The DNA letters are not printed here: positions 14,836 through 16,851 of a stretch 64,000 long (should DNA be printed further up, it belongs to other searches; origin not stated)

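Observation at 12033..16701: Divergent cluster: TPR lipoprotein, SAM methyltransferase and a 391-aa unknown, opposite a fused nucleotidyltransferase/kinase-like protein with a D-to-K catalytic-motif variant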

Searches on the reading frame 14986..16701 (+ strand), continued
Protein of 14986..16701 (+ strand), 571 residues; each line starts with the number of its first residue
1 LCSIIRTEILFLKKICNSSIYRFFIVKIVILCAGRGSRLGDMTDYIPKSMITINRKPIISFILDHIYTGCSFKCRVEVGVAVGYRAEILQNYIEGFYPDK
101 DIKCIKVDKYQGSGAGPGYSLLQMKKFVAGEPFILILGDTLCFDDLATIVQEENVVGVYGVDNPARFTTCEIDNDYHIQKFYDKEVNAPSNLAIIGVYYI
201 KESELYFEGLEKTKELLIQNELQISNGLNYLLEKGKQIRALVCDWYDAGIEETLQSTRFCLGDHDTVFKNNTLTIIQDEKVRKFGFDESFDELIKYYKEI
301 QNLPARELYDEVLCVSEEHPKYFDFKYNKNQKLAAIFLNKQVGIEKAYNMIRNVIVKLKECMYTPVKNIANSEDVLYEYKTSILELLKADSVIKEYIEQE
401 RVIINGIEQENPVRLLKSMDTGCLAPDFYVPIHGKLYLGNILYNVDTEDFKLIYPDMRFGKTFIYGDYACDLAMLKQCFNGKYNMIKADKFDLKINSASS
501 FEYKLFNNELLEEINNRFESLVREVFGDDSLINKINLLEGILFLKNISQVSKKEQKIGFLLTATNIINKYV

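Call 48: search_protein_families(library=ncbifam, proteins=[P0015, P0029], max_evalue=0.001)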
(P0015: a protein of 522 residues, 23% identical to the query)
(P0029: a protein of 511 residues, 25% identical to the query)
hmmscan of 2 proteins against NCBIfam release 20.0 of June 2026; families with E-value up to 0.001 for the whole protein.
P0015 (522 aa): 7 families
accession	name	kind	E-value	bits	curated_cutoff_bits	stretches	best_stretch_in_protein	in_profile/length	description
TIGR03992.1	Arch_glmU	subfamily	4.7e-14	52.1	292.1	1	6-230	4-233/393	bifunctional sugar-1-phosphate nucleotidylyltransferase/acetyltransferase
NF041313.1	UDPGP_AglF_Halo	equivalog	8e-09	35.3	400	1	7-116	5-112/234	UTP--glucose-1-phosphate uridylyltransferase AglF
TIGR02623.1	G1P_cyt_trans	equivalog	1e-05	25.1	300.25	1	6-65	4-65/255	glucose-1-phosphate cytidylyltransferase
NF045761.1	NAMPUrTaseMurU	equivalog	2e-05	24.5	250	1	5-219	3-221/226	N-acetylmuramate alpha-1-phosphate uridylyltransferase MurU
NF045495.1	AdoCbiPCobY_Meth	equivalog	3.9e-05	23.2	250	1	7-111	5-105/195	adenosylcobinamide-phosphate guanylyltransferase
NF041173.1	Sug_nt_acttase_Thmprot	equivalog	8e-05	21.7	600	1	4-240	2-242/405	bifunctional sugar-1-phosphate nucleotidylyltransferase/acetyltransferase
TIGR01208.1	rmlA_long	equivalog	0.00012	21.1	320.25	1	6-118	3-116/353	glucose-1-phosphate thymidylyltransferase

P0029 (511 aa): 2 families
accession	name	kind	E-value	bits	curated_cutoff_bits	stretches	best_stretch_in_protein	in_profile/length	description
TIGR01208.1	rmlA_long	equivalog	2.5e-12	46.3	320.25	1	1-203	24-236/353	glucose-1-phosphate thymidylyltransferase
TIGR03992.1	Arch_glmU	subfamily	1.6e-09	37.2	292.1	1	1-204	25-230/393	bifunctional sugar-1-phosphate nucleotidylyltransferase/acetyltransferase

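Call 61: find_encoding_contigs(protein=P0001, flank=3000, max_places=2)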
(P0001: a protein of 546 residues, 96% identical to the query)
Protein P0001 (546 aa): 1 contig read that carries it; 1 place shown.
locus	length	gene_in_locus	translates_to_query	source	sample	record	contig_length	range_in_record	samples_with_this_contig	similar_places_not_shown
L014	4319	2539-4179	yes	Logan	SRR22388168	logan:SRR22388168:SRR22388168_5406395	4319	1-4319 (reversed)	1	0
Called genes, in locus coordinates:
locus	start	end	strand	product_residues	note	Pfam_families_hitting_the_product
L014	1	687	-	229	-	?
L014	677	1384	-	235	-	PF00891:Methyltransf_2, PF01135:PCMT, PF01209:Ubie_methyltran, PF02353:CMAS, PF13489:Methyltransf_23, PF13847:Methyltransf_31, PF08241:Methyltransf_11, PF08242:Methyltransf_12, +3 more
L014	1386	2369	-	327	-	-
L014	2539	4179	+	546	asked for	PF00483:NTP_transferase, PF12804:NTP_transf_3 (faint)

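Call 65: list_cluster_members(proteins=[P0006, P0029, P0005, P0182, P0183, P0186, P0190, P0202, P0206, P0193])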
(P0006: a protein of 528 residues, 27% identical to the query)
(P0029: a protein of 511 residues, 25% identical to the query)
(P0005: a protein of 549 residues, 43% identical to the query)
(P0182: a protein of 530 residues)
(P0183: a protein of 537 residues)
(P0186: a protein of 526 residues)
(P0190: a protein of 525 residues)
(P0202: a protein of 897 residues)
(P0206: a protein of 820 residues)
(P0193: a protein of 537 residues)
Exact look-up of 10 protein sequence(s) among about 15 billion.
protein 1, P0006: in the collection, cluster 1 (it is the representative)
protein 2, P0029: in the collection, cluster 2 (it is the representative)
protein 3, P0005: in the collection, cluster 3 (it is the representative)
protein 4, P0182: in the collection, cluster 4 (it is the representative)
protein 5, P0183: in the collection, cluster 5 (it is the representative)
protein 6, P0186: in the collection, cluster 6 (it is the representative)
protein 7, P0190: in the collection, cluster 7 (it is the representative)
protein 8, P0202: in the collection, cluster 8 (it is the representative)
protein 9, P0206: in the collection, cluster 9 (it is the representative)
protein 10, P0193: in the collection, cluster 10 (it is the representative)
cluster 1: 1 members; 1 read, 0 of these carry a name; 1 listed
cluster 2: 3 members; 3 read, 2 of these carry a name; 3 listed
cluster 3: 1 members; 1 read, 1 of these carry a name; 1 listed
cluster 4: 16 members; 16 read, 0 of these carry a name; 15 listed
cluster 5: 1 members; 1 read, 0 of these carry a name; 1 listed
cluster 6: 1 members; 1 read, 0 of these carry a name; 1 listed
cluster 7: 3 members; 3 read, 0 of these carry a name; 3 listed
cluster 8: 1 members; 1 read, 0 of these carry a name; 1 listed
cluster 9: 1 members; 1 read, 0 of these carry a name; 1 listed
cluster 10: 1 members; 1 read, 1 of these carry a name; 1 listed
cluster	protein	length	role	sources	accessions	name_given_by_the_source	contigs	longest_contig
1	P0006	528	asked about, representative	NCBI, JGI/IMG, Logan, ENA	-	-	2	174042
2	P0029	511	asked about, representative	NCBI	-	-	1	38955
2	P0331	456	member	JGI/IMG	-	hypothetical protein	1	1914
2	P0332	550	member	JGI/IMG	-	dTDP-glucose pyrophosphorylase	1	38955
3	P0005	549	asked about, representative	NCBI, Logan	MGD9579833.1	MAG: sugar phosphate nucleotidyltransferase [Vampirovibrionia bacterium]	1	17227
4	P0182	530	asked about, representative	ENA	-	-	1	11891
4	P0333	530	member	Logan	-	-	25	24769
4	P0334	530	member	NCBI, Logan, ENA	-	-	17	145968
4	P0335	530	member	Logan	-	-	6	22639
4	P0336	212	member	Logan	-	-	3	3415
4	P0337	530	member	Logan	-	-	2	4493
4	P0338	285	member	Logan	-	-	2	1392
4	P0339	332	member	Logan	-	-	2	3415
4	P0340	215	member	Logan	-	-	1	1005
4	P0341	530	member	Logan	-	-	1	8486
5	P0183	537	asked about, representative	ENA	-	-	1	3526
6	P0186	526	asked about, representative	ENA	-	-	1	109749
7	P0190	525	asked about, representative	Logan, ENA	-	-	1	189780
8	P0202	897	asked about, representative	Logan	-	-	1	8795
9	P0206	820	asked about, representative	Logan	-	-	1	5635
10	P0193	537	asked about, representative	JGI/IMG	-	dTDP-glucose pyrophosphorylase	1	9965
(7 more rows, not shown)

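Call 66: find_related_loci(query=window:15061-16698:+, collection=genome_contigs, flank=6000)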
Query window:15061-16698:+ (546 aa) in genome_contigs; peptide patterns used: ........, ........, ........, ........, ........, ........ (x = any residue, [..] = any of these).
118 stretches matched a pattern, but none encodes a relative of the query by tblastn (E <= 1e-3).

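Call 68: find_related_loci(query=A4, collection=genome_contigs, flank=6000)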
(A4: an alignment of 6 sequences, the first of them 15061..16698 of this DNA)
Query A4 (546 aa) in genome_contigs; peptide patterns used: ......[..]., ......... (x = any residue, [..] = any of these).
99 stretches matched a pattern; 18 encode a relative of the query (tblastn E <= 1e-3); 17 distinct loci.
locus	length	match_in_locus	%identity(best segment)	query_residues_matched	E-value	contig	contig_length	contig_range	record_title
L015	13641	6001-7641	54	1-543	0e+0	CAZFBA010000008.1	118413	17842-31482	MAG TPA_asm: uncultured Gammaproteobacteria bacterium isolate SRP241341_co1_276 genome assembly, contig: NODE_175_length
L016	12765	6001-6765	26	1-256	2e-13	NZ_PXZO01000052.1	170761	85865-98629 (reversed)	Brevibacillus porteri strain NRRL B-41110 contig_52, whole genome shotgun sequence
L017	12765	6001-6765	26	1-256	3e-13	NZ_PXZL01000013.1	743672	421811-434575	Brevibacillus formosus strain NRRL NRS-863 N863_contig_13, whole genome shotgun sequence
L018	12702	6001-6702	27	1-236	8e-13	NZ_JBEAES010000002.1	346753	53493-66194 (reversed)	Brevibacillus sp. FIR094 NODE_2_length_346753_cov_135.271712, whole genome shotgun sequence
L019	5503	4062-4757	25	1-233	2e-11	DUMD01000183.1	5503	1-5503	MAG TPA_asm: Clostridia bacterium isolate AS04akNAM_38 58023_AS04, whole genome shotgun sequence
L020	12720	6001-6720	24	1-241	2e-11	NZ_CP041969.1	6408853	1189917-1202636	Cohnella cholangitidis strain 1605-214 chromosome, complete genome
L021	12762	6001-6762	25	1-251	6e-10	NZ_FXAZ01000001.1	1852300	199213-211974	Paenibacillus aquistagni strain 11, whole genome shotgun sequence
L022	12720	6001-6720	24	2-211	2e-8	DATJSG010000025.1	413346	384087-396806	MAG TPA_asm: Terriglobales bacterium isolate SMAG_U14987 k141_912024, whole genome shotgun sequence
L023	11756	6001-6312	31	4-114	6e-8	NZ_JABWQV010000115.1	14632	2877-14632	Pseudomonas tehranensis strain SWRI196 contig115, whole genome shotgun sequence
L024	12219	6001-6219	35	4-80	2e-7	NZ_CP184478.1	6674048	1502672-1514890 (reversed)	Pseudomonas sp. ABY48 chromosome, complete genome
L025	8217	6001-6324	29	1-114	3e-7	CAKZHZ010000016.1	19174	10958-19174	MAG TPA_asm: uncultured Polycyclovorans sp. isolate SRR6145088_bin.25_CONCOCT_v1.1_MAG genome assembly, contig: ERZ10233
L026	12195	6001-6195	30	1-69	9e-7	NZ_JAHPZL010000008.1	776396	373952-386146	Austwickia sp. TVS 96-490-7B contig_8, whole genome shotgun sequence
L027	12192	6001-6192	36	4-71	9e-7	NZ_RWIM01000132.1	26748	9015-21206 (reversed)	Pseudomonas sp. PB106 PB106_contig183, whole genome shotgun sequence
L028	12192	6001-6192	37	4-71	1e-6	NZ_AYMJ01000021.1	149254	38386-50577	Pseudomonas sp. H1h Contig21, whole genome shotgun sequence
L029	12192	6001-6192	36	4-71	1e-6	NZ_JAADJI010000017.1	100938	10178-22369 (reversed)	Pseudomonas moraviensis subsp. stanleyae strain #71 17, whole genome shotgun sequence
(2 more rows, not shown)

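Call 70: find_encoding_contigs(protein=P0025, flank=7000, max_places=1)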
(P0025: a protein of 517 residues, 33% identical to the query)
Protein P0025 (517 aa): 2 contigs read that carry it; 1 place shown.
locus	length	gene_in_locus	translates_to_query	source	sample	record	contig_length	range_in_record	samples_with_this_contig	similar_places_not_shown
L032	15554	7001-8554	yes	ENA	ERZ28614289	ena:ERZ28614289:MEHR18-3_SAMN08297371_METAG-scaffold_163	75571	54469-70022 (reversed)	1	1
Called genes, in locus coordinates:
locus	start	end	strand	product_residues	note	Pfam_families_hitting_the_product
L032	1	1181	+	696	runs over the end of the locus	PF00004:AAA, PF17871:AAA_lid_9, PF02151:UVR (weak), PF00158:Sigma54_activat (weak), PF07724:AAA_2, PF00004:AAA, PF07728:AAA_5, PF10431:ClpB_D2-small, +8 more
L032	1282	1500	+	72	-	-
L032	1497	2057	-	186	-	-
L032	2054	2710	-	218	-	PF13733:Glyco_transf_7N, PF02709:Glyco_transf_7C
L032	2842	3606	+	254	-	PF01531:Glyco_transf_11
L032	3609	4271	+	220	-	PF00535:Glycos_transf_2, PF10111:Glyco_tranf_2_2 (weak), PF13641:Glyco_tranf_2_3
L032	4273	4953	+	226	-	-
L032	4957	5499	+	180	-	PF13578:Methyltransf_24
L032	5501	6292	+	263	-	-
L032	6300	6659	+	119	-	PF00702:Hydrolase (faint), PF03767:Acid_phosphat_B (faint), PF24694:LNS2_PITM1-3 (weak)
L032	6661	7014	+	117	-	PF01050:MannoseP_isomer, PF07883:Cupin_2 (weak)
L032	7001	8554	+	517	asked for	-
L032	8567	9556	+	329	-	-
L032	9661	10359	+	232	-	PF05050:Methyltransf_21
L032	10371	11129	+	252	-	PF00535:Glycos_transf_2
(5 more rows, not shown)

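Call 71: find_encoding_contigs(protein=P0026, flank=7000, max_places=1)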
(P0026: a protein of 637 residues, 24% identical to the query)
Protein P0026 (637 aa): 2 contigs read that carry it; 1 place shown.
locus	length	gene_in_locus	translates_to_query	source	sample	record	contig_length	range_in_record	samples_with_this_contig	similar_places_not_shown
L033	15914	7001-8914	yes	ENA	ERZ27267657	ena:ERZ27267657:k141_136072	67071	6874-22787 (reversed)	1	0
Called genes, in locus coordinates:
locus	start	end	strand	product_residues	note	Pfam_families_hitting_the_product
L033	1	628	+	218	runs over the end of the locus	PF04275:P-mevalo_kinase (weak)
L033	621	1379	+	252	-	PF14236:DruA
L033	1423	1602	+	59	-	-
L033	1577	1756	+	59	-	-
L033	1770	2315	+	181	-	-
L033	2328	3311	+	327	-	PF20706:GT4-conflict, PF00534:Glycos_transf_1, PF13692:Glyco_trans_1_4 (weak)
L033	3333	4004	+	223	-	PF00692:dUTPase (faint)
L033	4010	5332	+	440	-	-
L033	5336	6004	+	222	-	PF00535:Glycos_transf_2, PF10111:Glyco_tranf_2_2 (weak)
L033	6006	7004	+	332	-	PF01073:3Beta_HSD, PF01370:Epimerase, PF05368:NmrA (faint), PF16363:GDP_Man_Dehyd, PF13460:NAD_binding_10 (weak)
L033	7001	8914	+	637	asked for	PF01050:MannoseP_isomer, PF00483:NTP_transferase (faint), PF12804:NTP_transf_3 (weak)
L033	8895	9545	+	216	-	PF08501:Shikimate_dh_N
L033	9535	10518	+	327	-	-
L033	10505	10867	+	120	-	PF25109:HAD_PNKP (weak), PF08282:Hydrolase_3 (faint), PF03767:Acid_phosphat_B (weak)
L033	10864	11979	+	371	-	-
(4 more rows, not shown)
